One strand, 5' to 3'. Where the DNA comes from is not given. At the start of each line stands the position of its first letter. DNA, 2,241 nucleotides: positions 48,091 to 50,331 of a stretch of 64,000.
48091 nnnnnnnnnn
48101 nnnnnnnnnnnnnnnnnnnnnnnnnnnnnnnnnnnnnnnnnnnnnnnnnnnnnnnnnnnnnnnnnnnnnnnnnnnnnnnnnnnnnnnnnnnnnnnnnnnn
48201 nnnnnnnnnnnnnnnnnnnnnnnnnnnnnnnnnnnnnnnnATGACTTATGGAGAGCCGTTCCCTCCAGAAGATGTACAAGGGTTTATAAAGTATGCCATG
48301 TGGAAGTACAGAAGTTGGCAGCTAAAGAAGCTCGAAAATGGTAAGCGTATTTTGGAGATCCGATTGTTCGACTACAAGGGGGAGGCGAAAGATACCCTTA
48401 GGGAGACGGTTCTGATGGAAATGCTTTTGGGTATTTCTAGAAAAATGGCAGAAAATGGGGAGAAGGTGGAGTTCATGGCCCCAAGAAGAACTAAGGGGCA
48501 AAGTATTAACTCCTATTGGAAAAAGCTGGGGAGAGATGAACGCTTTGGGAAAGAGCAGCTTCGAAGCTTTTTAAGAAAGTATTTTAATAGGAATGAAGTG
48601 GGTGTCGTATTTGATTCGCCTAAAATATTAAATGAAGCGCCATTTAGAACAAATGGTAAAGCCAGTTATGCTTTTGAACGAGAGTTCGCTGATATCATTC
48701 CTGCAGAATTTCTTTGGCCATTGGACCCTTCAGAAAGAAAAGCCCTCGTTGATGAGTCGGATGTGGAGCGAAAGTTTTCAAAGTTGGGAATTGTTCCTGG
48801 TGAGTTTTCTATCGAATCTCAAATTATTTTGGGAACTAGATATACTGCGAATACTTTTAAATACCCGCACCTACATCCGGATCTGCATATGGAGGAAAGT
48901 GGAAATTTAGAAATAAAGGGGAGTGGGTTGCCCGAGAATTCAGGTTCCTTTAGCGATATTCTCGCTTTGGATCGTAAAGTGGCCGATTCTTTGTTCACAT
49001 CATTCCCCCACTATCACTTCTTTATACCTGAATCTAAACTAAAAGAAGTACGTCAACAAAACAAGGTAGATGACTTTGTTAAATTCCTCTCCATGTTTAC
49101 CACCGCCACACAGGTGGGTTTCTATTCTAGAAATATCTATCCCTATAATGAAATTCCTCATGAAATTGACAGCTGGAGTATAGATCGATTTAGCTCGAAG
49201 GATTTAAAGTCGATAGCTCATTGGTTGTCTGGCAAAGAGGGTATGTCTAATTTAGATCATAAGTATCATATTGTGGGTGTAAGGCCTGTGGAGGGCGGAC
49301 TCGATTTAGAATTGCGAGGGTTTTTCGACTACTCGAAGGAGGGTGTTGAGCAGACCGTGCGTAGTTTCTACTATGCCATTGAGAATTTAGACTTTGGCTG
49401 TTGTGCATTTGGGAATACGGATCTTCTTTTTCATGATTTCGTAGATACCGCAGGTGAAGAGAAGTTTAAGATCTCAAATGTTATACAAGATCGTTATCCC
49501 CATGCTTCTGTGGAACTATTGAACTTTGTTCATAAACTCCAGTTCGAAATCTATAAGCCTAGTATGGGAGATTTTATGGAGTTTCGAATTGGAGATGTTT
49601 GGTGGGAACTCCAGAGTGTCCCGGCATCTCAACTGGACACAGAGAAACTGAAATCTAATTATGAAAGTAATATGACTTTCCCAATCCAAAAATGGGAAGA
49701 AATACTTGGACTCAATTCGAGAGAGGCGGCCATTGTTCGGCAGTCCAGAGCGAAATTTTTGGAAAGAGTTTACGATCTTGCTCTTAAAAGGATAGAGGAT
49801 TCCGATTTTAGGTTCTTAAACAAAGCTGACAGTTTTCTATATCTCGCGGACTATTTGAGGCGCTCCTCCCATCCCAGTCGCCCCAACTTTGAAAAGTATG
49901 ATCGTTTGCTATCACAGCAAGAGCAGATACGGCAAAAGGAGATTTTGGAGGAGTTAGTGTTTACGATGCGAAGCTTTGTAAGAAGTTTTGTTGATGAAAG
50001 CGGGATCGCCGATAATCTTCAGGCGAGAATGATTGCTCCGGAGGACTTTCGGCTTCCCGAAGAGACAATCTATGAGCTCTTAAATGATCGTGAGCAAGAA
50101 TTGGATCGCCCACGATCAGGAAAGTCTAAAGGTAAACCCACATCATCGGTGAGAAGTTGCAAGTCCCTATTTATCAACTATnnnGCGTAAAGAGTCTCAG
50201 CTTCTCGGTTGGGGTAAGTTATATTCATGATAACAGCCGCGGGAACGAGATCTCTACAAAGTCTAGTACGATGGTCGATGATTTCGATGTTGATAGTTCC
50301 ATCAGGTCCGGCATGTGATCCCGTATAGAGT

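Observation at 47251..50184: A single in-frame TAG splits a signal-peptide-bearing tandem amidoligase-like protein in the middle of a domain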

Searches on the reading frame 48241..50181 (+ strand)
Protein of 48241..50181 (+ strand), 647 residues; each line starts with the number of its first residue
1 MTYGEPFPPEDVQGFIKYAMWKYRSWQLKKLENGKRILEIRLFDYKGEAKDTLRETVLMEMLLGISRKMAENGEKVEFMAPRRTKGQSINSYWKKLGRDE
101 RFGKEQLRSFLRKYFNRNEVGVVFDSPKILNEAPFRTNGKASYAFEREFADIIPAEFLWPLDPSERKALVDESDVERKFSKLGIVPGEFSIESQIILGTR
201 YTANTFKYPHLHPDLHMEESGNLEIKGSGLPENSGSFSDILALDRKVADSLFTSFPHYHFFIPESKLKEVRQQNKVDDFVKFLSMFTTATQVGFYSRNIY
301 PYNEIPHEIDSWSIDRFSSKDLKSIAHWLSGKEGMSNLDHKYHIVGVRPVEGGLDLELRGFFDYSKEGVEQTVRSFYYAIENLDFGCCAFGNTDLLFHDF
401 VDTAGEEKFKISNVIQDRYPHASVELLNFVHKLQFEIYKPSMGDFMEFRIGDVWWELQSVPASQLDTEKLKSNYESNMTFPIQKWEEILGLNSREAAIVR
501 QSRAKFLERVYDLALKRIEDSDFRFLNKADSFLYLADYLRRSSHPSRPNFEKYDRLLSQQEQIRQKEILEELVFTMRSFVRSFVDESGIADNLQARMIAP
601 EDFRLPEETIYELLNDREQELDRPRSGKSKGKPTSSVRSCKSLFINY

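Call 3: search_protein_families(library=pfam, proteins=[window:48241-50181:+], max_evalue=10)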
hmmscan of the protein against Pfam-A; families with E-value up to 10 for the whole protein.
window:48241-50181:+ (647 aa): 1 family
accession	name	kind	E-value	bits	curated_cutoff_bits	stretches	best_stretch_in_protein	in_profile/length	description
PF24905.1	TTC3_9th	-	0.1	12.8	27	1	246-275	4-33/60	TTC3, helical domain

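Call 6: find_related_loci(query=window:48241-50181:+, collection=genome_contigs, flank=6000)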
Query window:48241-50181:+ (647 aa) in genome_contigs; peptide patterns used: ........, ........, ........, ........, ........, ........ (x = any residue, [..] = any of these).
69 stretches matched a pattern, but none encodes a relative of the query by tblastn (E <= 1e-3).

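Call 24: search_protein_representatives(protein=window:48241-50181:+)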
Query: 647 residues. Proteins with E-value up to 0.001 (for the whole library): 35; up to 1e-10: 26; up to 1e-30: 24. The best 35 are listed.
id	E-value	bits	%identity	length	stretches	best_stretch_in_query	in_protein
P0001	0.0e+00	1478.5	100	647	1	1-647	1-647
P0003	1.1e-73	265.3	35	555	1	62-594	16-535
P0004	3.4e-73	263.6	34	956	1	20-600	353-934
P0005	4.5e-71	256.6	32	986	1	19-596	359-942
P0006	9.0e-71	255.6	32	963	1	19-590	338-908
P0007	7.1e-69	249.4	38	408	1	188-588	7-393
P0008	2.0e-68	247.9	31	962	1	20-603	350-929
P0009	3.9e-68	246.9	32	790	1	20-589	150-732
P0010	8.2e-68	245.9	36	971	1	20-589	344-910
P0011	4.9e-67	243.3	31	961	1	9-584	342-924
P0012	4.4e-66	240.1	31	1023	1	20-593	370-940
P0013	1.4e-63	231.9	32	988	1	20-593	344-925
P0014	8.0e-63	229.4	32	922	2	13-600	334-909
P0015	1.2e-62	228.8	32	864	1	19-589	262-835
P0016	1.1e-59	219.0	30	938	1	17-591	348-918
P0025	3.3e-31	124.9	38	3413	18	343-382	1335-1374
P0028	2.5e-10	56.0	36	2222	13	324-382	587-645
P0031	6.7e-09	51.2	26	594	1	20-230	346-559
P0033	3.4e-05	39.0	30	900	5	296-382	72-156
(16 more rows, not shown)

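Call 29: find_homologous_proteins(query=A1, max_evalue=0.001)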
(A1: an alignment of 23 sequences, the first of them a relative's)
Query A1 (23 sequences) (956 aa, profile of the alignment): 5 proteins with E <= 0.001 among 8000 candidates.
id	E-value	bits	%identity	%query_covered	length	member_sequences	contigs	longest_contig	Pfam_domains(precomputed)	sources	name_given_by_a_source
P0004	0.0e+0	1303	100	100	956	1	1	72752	PF12224.14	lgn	-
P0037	0.0e+0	1274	86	100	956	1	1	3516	PF12224.14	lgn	-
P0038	0.0e+0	1268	71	98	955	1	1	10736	PF12224.14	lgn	-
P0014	0.0e+0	1247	41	97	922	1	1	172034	-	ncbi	-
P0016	0.0e+0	1201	43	96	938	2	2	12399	-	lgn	-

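Call 30: search_protein_families(library=pfam, alignment_id=A1, max_evalue=0.01)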
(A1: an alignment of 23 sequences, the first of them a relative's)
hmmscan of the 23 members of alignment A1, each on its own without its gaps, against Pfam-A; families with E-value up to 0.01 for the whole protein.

A. member 1, P0004 (956 aa): 1 family
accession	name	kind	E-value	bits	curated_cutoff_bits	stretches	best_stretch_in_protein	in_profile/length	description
PF12224.13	Amidoligase_2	-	1.9e-07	31.7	22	1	111-221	4-114/245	Putative amidoligase enzyme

B. families by the number of members that match (of 23 scanned): 2 families
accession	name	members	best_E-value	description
PF12224.13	Amidoligase_2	2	1.9e-07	Putative amidoligase enzyme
PF15566.12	Imm32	1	0.00058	Immunity protein 32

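Call 31: search_solved_structures(query=A1, max_evalue=1, show_alignments=2)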
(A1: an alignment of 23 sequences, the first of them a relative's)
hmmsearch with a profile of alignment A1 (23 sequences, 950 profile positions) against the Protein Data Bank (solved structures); distinct sequences matched with E-value up to 1: 0.

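Call 34: find_encoding_contigs(protein=P0014, flank=6000, max_places=3)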
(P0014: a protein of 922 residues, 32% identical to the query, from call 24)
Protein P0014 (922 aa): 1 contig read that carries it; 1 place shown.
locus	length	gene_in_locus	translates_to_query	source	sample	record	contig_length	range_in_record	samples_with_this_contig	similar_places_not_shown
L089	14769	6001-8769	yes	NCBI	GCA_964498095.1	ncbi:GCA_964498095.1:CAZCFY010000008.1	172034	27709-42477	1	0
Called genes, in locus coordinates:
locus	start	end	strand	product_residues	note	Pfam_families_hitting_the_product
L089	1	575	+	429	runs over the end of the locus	PF00285:Citrate_synt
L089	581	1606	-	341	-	-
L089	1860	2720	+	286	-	PF07963:N_methyl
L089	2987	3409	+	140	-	PF01844:HNH, PF13395:HNH_4 (weak), PF14279:HNH_5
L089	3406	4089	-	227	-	PF07238:PilZ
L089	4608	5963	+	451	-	-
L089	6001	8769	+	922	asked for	-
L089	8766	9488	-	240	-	PF09825:BPL_N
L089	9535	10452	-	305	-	PF13527:Acetyltransf_9, PF00583:Acetyltransf_1 (faint), PF13508:Acetyltransf_7 (faint), PF08445:FR47 (faint)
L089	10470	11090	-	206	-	PF02517:Rce1-like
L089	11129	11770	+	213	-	-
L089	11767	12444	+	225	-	-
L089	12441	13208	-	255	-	PF00106:adh_short, PF08659:KR, PF23441:SDR (faint), PF13561:adh_short_C2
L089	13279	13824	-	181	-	-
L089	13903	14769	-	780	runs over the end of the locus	PF02190:LON_substr_bdg, PF00004:AAA, PF07728:AAA_5 (weak), PF22667:Lon_lid, PF05362:Lon_C, PF13541:ChlI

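Call 35: find_encoding_contigs(protein=P0004, flank=6000, max_places=3)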
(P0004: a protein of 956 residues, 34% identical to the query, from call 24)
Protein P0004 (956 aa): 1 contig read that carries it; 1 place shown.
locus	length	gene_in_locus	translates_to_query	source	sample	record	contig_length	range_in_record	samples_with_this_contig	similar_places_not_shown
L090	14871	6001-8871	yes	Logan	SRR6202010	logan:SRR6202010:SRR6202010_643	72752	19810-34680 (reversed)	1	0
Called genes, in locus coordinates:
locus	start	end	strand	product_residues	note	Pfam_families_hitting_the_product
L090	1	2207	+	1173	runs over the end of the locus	PF02574:S-methyl_trans, PF00809:Pterin_bind, PF02607:B12-binding_2, PF02310:B12-binding, PF02965:Met_synt_B12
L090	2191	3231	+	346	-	-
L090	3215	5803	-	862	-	PF16313:DUF4953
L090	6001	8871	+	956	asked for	PF12224:Amidoligase_2 (weak)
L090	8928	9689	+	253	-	PF09825:BPL_N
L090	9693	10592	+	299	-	PF04909:Amidohydro_2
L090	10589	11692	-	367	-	-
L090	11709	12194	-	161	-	-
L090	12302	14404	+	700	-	-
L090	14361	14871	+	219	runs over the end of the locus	PF07027:DUF1318 (weak)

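Call 39: find_related_loci(query=A2, collection=genome_contigs, flank=4000)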
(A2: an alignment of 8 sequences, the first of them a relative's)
Query A2 (956 aa) in genome_contigs; peptide patterns used: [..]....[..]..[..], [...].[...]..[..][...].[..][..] (x = any residue, [..] = any of these).
36 stretches matched a pattern; 5 encode a relative of the query (tblastn E <= 1e-3); 5 distinct loci.
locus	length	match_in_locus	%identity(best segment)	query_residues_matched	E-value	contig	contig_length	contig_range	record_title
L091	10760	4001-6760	40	2-940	0e+0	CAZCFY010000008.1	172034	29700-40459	MAG TPA_asm: uncultured Bdellovibrionales bacterium isolate SRP287453_co1_314 genome assembly, contig: NODE_68_length_17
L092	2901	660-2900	40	46-793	0e+0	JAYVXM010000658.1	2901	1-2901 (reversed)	MAG: Bdellovibrionales bacterium isolate GL85_DN_concoct_39 GL85_DN_concoct_39_657, whole genome shotgun sequence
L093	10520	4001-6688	35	33-931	8e-179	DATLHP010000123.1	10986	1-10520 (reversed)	MAG TPA_asm: Bdellovibrionales bacterium isolate SMAG_U13643 k141_550656, whole genome shotgun sequence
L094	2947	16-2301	36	182-956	7e-176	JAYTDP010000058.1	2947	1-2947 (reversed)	MAG: Bdellovibrionales bacterium isolate GFS_1750 GFS_1750_57, whole genome shotgun sequence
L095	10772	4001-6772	35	32-953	2e-180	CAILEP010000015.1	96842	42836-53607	MAG: uncultured Bdellovibrionales bacterium isolate VK3_bin-0444 genome assembly, contig: bin-0444:15/35, whole genome s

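Call 43: predict_structure(alignment_id=A1)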
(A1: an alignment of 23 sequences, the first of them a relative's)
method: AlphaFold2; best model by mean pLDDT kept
length: 956 residues; sequences in the alignment: 23
mean_pLDDT: 88.9   pTM: 0.86
mean pLDDT of the five models: 88.9, 87.8, 87.7, 87.0, 84.1
residues with pLDDT >= 90: 634; 70-90: 253; 50-70: 52; < 50: 17
segments of 3 or more residues with pLDDT < 50: 21-26, 590-592, 937-941
pLDDT, mean of each block of 10 residues (from residue 1): 66 63 53 90 90 97 93 82 93 97 89 96 90 96 96 94 96 68 94 94 96 91 93 89 98 96 84 88 97 97 95 91 86 92 90 89 94 95 94 97 96 95 91 95 95 95 90 87 91 96 96 96 90 96 93 89 82 91 82 73 92 92 91 90 83 78 93 88 89 86 83 90 74 80 79 95 96 90 81 82 85 83 91 97 97 95 91 92 90 92 94 96 92 61 62 72
secondary structure, 60 per line:
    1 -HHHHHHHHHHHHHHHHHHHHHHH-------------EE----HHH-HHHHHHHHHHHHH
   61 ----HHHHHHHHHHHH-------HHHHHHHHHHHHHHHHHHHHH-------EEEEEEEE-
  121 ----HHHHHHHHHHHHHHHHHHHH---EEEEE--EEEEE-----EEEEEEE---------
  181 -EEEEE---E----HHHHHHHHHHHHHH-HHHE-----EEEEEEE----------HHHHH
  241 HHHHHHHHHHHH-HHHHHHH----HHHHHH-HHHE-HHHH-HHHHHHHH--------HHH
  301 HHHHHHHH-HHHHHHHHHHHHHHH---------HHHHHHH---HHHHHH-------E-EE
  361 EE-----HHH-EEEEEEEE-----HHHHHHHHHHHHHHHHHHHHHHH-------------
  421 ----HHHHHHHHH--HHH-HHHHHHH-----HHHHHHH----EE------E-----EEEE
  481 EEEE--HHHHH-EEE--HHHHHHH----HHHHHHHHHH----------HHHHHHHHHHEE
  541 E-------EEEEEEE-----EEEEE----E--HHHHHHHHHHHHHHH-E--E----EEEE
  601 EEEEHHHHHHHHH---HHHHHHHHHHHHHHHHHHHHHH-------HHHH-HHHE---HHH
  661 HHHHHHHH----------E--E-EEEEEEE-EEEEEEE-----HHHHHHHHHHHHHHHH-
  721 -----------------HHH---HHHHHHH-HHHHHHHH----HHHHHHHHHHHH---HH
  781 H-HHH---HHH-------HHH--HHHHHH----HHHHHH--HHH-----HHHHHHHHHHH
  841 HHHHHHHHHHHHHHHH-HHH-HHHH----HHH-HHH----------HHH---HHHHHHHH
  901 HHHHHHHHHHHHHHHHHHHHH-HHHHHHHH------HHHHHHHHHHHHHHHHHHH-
elements in order (helices of 4 or more, strands of 3 or more residues): H2-24 H48-60 H65-76 H84-104 E112-119 H125-144 E148-152 E155-159 E165-171 E182-186 H195-208 E219-225 H236-252 H254-260 H265-270 H277-280 H282-289 H298-308 H310-324 H334-340 H344-349 E359-362 E372-379 H385-407 H425-433 H440-446 H452-458 E477-484 H487-491 E493-495 H498-504 H509-518 H529-538 E539-541 E549-555 E561-565 H573-587 E597-604 H605-613 H617-638 H646-649 H658-668 E684-690 E692-698 H704-719 H744-750 H752-759 H764-775 H804-809 H814-819 H830-856 H862-865 H893-921 H923-930 H937-955

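Call 46: fold_search(model_id=the predicted structure, library=pdb)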
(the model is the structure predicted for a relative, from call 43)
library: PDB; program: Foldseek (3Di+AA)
matches with E <= 10: 199; with E <= 0.001: 0
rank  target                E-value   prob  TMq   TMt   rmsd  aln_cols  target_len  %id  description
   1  9y4a_A                2.4e-03  1.00  0.18  0.34   9.6       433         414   12  His-tagged Glutamine Synthetase on a Ni-NTA lipid monolayer grid (released 2026-04-01)
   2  5dm3_E                7.4e-03  0.99  0.15  0.32  11.5       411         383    8  Crystal Structure of Glutamine Synthetase from Chromohalobacter salexigens DSM 3043(Csal_0679, TARGET EFI-550015) with (released 2015-09-16)
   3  7tfa_B                8.7e-03  0.99  0.17  0.31  11.2       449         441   11  P. polymyxa GS(12)-Q-GlnR peptide (released 2022-06-29)
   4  8x6z_C                9.5e-03  1.00  0.18  0.30   8.8       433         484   11  1-naphthylamine GS from Pseudomonas sp. JS3066 (released 2024-01-03)
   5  1hto_A                1.1e-02  0.99  0.18  0.32   9.2       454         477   10  CRYSTALLOGRAPHIC STRUCTURE OF A RELAXED GLUTAMINE SYNTHETASE FROM MYCOBACTERIUM TUBERCULOSIS (released 2002-07-24)
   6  4hpp                  1.1e-02  1.00  0.18  0.36  10.3       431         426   10  Crystal structure of novel glutamine synthase homolog (released 2012-12-26)
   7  5dm3_C                1.2e-02  0.99  0.16  0.33  10.4       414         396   10  Crystal Structure of Glutamine Synthetase from Chromohalobacter salexigens DSM 3043(Csal_0679, TARGET EFI-550015) with (released 2015-09-16)
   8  7w85_A                1.5e-02  1.00  0.18  0.34   9.2       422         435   11  Structural of the filamentous Escherichia coli glutamine synthetase (released 2022-04-06)
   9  5dm3_B                1.6e-02  0.99  0.17  0.35  10.7       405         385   11  Crystal Structure of Glutamine Synthetase from Chromohalobacter salexigens DSM 3043(Csal_0679, TARGET EFI-550015) with (released 2015-09-16)
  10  8x6z_A                1.6e-02  0.99  0.18  0.31   9.8       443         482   11  1-naphthylamine GS from Pseudomonas sp. JS3066 (released 2024-01-03)
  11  4xyc_F                1.8e-02  0.99  0.18  0.33   9.9       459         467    9  NANOMOLAR INHIBITORS OF MYCOBACTERIUM TUBERCULOSIS GLUTAMINE SYNTHETASE 1: SYNTHESIS, BIOLOGICAL EVALUATION AND X-RAY  (released 2015-03-25)
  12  4xyc_C                1.8e-02  0.97  0.17  0.31  11.0       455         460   10  NANOMOLAR INHIBITORS OF MYCOBACTERIUM TUBERCULOSIS GLUTAMINE SYNTHETASE 1: SYNTHESIS, BIOLOGICAL EVALUATION AND X-RAY  (released 2015-03-25)
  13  2wgs_A                1.8e-02  0.99  0.18  0.32  10.1       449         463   10  Crystal structure of Mycobacterium Tuberculosis Glutamine Synthetase in complex with a purine analogue inhibitor. (released 2009-09-01)
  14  5dm3_F                2.0e-02  0.99  0.16  0.34  10.0       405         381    9  Crystal Structure of Glutamine Synthetase from Chromohalobacter salexigens DSM 3043(Csal_0679, TARGET EFI-550015) with (released 2015-09-16)
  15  4xyc_E                2.3e-02  0.96  0.17  0.31   9.1       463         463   11  NANOMOLAR INHIBITORS OF MYCOBACTERIUM TUBERCULOSIS GLUTAMINE SYNTHETASE 1: SYNTHESIS, BIOLOGICAL EVALUATION AND X-RAY  (released 2015-03-25)
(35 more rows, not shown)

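Call 54: search_protein_families(library=pfam, proteins=[P0025, P0028, P0033], max_evalue=0.001)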
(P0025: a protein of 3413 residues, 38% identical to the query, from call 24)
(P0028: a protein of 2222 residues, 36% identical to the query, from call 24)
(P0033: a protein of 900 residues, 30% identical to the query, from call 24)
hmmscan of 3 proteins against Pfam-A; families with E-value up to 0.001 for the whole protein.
P0025 (3413 aa): 9 families
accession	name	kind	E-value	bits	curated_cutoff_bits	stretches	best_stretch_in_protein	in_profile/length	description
PF17803.7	Cadherin_4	-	0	1379.1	25.1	21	1481-1550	3-71/71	Bacterial cadherin-like domain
PF17963.7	Big_9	-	0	1191.2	23.6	23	2556-2648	1-89/89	Bacterial Ig domain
PF17892.7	Cadherin_5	-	3.1e-227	736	26.5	20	2555-2650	1-98/98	Cadherin-like domain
PF16184.11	Cadherin_3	-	1.2e-91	302.2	25.5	1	2568-2649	11-106/106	Cadherin-like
PF13585.12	CHU_C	-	3.2e-23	82.1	27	1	3316-3411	2-86/86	CHU_C Type IX secretion signal domain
PF13290.12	CHB_HEX_C_1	-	1.9e-20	73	22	0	1539-1582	13-56/67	Chitobiase/beta-hexosaminidase C-terminal domain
PF04170.18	NlpE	-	3.7e-14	53.8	22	0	1047-1105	16-67/86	NlpE N-terminal domain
PF16103.11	DUF4822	-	1.6e-12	48.2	25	0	1718-1781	54-117/123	Domain of unknown function (DUF4822)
PF22036.2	MoaF_like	-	2.9e-05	24.3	27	0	1068-1096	22-50/94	MoaF-like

P0028 (2222 aa): 8 families
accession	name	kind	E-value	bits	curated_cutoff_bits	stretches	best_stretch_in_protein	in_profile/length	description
PF17963.7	Big_9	-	8e-179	581.6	23.6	16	1070-1162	3-88/89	Bacterial Ig domain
PF17803.7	Cadherin_4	-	1e-159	519.8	25.1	16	553-627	2-71/71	Bacterial cadherin-like domain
PF17892.7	Cadherin_5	-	3.7e-105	344.6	26.5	15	892-962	27-97/98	Cadherin-like domain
PF16184.11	Cadherin_3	-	1.5e-27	96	25.5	0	1574-1667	1-92/106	Cadherin-like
PF17936.7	Big_6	-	5e-14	52.7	27.6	0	93-145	21-73/83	Bacterial Ig domain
PF05345.18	He_PIG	-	6.2e-09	36.6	24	1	1696-1791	2-95/96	Putative Ig domain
PF24139.1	TPR_TNPO3_IPO13_4th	-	2.4e-05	24.8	27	0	1059-1100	56-97/105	Transportin-3/Importin-13 fourth TPR domain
PF14730.11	DUF4468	-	0.0003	21.6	22.6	0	602-643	31-72/92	Domain of unknown function (DUF4468) with TBP-like fold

P0033 (900 aa): 6 families
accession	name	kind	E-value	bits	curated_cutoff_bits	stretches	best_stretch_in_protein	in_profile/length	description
PF17963.7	Big_9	-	1.2e-85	282.9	23.6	6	463-549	1-85/89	Bacterial Ig domain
PF17803.7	Cadherin_4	-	1.1e-77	257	25.1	5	262-330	2-71/71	Bacterial cadherin-like domain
PF17892.7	Cadherin_5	-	3.1e-40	136.4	26.5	6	175-264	2-96/98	Cadherin-like domain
PF16184.11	Cadherin_3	-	4.3e-17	62.5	25.5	0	517-545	69-97/106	Cadherin-like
PF13290.12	CHB_HEX_C_1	-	2.2e-08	34.4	22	0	227-273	18-59/67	Chitobiase/beta-hexosaminidase C-terminal domain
PF05345.18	He_PIG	-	0.00033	21.5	24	1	561-654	1-95/96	Putative Ig domain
